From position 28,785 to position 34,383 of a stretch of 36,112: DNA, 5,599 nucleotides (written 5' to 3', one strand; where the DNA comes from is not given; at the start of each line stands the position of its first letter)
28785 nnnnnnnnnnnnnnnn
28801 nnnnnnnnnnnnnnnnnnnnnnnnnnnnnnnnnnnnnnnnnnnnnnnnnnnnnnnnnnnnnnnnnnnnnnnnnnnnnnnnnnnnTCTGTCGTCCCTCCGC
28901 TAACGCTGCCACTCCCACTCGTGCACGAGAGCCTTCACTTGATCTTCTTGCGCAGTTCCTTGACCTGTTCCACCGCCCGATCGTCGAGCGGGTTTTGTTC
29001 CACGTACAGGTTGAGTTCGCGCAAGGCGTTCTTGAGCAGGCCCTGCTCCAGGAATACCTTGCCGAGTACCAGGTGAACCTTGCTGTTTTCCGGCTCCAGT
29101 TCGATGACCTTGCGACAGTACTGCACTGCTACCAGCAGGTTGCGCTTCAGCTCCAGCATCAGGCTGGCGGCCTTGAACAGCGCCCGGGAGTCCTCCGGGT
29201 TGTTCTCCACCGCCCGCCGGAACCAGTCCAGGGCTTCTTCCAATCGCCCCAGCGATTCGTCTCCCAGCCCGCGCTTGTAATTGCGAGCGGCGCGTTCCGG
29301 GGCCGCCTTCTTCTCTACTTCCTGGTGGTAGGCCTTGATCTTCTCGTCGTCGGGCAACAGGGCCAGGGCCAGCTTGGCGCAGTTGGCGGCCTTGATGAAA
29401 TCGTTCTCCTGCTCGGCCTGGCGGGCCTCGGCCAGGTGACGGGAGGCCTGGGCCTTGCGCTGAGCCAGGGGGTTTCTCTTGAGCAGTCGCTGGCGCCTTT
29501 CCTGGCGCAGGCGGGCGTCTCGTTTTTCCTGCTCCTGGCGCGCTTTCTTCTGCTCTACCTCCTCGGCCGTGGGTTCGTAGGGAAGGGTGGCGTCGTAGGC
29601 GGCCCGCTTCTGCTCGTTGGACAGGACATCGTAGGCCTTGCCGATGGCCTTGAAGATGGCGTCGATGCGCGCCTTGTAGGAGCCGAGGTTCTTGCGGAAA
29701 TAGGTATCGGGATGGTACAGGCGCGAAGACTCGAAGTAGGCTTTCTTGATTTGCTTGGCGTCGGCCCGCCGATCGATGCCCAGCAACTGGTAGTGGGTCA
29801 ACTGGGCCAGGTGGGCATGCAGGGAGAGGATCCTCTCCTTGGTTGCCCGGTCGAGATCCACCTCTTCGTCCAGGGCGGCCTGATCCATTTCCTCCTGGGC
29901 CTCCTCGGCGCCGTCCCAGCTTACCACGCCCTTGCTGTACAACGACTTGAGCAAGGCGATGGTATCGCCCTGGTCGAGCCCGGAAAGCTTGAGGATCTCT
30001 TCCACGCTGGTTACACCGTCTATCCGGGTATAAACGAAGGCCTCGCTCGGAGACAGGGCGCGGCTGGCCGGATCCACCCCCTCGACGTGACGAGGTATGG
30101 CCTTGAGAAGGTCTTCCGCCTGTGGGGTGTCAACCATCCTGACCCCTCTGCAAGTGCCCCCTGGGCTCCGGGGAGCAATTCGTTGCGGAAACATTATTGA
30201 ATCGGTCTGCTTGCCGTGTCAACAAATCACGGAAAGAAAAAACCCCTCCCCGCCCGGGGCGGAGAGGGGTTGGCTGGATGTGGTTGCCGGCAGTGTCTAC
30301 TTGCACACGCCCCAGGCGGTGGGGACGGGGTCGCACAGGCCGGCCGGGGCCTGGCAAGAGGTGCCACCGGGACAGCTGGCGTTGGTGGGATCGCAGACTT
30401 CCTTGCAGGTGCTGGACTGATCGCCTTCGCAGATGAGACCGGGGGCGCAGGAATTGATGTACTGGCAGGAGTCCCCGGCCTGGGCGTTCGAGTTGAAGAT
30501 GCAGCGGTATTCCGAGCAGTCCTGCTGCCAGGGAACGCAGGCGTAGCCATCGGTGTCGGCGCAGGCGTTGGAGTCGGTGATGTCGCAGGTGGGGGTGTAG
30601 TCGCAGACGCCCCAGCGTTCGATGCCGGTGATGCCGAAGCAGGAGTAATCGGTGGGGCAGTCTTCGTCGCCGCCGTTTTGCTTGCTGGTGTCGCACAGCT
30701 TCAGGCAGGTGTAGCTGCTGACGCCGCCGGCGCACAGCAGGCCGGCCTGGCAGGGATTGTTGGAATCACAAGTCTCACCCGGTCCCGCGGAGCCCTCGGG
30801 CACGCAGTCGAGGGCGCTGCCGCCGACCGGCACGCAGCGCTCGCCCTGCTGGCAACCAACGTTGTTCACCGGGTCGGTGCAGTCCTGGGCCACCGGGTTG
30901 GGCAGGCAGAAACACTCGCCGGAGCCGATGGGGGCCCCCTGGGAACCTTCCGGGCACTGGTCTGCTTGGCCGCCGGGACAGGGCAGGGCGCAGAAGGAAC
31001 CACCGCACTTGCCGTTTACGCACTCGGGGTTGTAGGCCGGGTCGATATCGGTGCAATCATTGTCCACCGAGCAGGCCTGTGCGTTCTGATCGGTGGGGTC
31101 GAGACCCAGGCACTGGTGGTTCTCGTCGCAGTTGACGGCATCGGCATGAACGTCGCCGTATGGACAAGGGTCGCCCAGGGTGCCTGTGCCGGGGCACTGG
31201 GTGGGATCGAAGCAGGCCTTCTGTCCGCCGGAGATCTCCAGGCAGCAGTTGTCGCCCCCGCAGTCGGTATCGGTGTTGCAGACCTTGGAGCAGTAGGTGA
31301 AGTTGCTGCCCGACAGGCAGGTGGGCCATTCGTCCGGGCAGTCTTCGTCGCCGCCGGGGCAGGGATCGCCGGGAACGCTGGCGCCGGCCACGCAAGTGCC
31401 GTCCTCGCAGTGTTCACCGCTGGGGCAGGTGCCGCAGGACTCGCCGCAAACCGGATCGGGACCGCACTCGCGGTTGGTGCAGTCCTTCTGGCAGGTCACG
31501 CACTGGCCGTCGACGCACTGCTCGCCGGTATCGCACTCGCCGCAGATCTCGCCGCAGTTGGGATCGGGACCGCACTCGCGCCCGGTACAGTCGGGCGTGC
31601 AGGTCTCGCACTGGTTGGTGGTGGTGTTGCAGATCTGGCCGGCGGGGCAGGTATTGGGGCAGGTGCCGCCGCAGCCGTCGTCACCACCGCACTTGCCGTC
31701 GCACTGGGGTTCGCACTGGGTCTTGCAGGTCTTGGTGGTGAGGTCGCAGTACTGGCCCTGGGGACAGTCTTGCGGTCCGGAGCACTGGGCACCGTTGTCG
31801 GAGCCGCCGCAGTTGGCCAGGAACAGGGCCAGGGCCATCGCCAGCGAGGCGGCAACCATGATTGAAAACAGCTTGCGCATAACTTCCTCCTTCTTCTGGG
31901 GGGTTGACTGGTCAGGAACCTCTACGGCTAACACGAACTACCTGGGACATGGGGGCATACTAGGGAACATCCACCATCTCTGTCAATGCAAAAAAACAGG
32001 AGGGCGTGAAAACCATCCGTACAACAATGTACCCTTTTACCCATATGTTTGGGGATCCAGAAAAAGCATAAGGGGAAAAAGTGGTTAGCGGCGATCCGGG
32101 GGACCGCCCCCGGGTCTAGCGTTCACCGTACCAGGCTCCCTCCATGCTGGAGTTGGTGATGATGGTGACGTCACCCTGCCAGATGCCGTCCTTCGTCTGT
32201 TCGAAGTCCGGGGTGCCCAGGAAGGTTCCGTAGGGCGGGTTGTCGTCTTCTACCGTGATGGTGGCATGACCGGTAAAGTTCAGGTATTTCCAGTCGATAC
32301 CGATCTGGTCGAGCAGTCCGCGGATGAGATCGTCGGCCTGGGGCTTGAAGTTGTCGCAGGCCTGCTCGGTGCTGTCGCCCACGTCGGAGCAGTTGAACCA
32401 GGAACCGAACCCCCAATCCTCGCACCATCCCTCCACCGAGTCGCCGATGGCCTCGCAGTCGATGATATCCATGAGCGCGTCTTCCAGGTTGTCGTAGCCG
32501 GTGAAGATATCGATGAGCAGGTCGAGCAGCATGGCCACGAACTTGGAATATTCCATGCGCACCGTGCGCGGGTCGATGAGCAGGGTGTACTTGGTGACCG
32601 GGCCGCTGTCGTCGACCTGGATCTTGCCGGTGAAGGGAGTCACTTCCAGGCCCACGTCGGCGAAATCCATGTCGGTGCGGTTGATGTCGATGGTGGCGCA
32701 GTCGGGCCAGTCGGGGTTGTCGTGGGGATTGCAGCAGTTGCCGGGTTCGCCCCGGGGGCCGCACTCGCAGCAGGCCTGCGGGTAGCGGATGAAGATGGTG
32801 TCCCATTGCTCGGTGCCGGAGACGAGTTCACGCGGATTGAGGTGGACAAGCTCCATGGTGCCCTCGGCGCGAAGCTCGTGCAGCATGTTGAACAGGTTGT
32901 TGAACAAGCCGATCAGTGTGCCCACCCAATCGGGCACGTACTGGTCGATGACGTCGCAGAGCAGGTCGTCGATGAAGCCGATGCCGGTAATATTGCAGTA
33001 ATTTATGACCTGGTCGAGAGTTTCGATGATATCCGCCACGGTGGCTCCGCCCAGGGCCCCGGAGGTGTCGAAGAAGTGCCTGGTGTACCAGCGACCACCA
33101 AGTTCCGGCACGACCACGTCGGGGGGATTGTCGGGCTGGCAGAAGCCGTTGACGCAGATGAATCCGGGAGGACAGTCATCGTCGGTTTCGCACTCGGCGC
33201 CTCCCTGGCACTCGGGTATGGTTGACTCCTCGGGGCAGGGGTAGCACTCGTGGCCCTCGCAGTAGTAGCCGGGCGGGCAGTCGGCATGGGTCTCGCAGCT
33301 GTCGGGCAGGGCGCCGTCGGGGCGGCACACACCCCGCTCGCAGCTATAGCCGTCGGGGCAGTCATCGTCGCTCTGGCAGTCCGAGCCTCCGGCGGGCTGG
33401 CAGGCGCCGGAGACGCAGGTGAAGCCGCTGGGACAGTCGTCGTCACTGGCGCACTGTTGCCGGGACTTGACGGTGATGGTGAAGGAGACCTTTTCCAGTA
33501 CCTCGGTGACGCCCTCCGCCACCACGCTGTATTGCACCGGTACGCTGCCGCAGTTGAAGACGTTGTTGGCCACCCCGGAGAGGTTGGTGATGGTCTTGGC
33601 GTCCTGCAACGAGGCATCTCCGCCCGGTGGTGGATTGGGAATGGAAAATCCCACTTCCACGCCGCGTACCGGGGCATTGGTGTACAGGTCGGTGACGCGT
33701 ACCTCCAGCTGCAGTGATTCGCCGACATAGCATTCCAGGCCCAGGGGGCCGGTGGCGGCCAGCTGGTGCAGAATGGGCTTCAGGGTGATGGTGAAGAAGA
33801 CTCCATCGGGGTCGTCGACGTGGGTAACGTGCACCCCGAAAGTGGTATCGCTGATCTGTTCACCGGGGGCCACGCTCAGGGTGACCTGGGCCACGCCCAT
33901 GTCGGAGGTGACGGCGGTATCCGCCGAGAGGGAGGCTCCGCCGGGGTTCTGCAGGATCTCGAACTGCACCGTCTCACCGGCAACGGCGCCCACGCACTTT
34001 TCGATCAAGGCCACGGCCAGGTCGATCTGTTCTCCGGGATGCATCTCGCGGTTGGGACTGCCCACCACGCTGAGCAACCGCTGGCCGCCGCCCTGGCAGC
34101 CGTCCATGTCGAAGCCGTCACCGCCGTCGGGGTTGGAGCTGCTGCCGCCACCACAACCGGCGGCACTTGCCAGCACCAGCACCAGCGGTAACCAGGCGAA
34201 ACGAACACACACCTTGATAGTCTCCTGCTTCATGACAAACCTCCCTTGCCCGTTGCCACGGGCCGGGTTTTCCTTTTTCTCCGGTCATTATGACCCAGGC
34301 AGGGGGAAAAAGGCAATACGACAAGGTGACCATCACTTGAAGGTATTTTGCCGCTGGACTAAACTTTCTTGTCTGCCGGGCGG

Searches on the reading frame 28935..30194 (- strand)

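Call 53: search_protein_families(library=pfam, proteins=[window:28935-30194:-], max_evalue=0.001)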
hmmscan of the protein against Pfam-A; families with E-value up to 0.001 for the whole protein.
window:28935-30194:- (419 aa): 11 families
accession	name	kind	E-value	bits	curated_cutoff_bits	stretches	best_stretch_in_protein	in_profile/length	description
PF00226.36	DnaJ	-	6e-17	61.9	27.8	1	133-201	1-63/63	DnaJ domain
PF13432.12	TPR_16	-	1.1e-09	39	32.7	0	308-366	3-60/65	Tetratricopeptide repeat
PF13428.12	TPR_14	-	1.1e-09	38.5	23.5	1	313-344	12-43/44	Tetratricopeptide repeat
PF00515.34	TPR_1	-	3.1e-08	33.5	27.8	0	314-335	13-34/34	Tetratricopeptide repeat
PF07719.23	TPR_2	-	1.3e-07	31.7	27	1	306-335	5-34/34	Tetratricopeptide repeat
PF13371.12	TPR_9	-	2e-07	31.4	35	0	357-414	15-71/73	Tetratricopeptide repeat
PF13414.12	TPR_11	-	3.4e-07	30.3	26.8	0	314-346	6-38/42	TPR repeat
PF13431.12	TPR_17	-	3.5e-07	30.4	24.4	0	359-390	1-32/34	Tetratricopeptide repeat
PF14559.12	TPR_19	-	5.6e-07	30.2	25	1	356-407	10-60/68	Tetratricopeptide repeat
PF13181.12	TPR_8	-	8.9e-06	25.9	25.7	0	314-334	13-33/34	Tetratricopeptide repeat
PF13174.12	TPR_6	-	0.00068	20.6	26.3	0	338-369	2-32/33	Tetratricopeptide repeat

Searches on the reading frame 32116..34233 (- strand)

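Call 53: search_protein_families(library=pfam, proteins=[window:32116-34233:-], max_evalue=0.001)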
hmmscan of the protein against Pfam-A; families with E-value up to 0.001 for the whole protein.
window:32116-34233:- (705 aa): 3 families
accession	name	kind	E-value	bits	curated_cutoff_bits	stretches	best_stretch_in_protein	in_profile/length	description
PF23416.1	DUF7107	-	6.6e-10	39.6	24.6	2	260-303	1-46/48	Domain of unknown function (DUF7107)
PF04706.18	Dickkopf_N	-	1.9e-07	31.7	25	0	312-366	1-51/51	Dickkopf N-terminal cysteine-rich region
PF02369.22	Big_1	-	1.8e-05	25.2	34.9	0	83-121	32-68/93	Bacterial Ig-like domain (group 1)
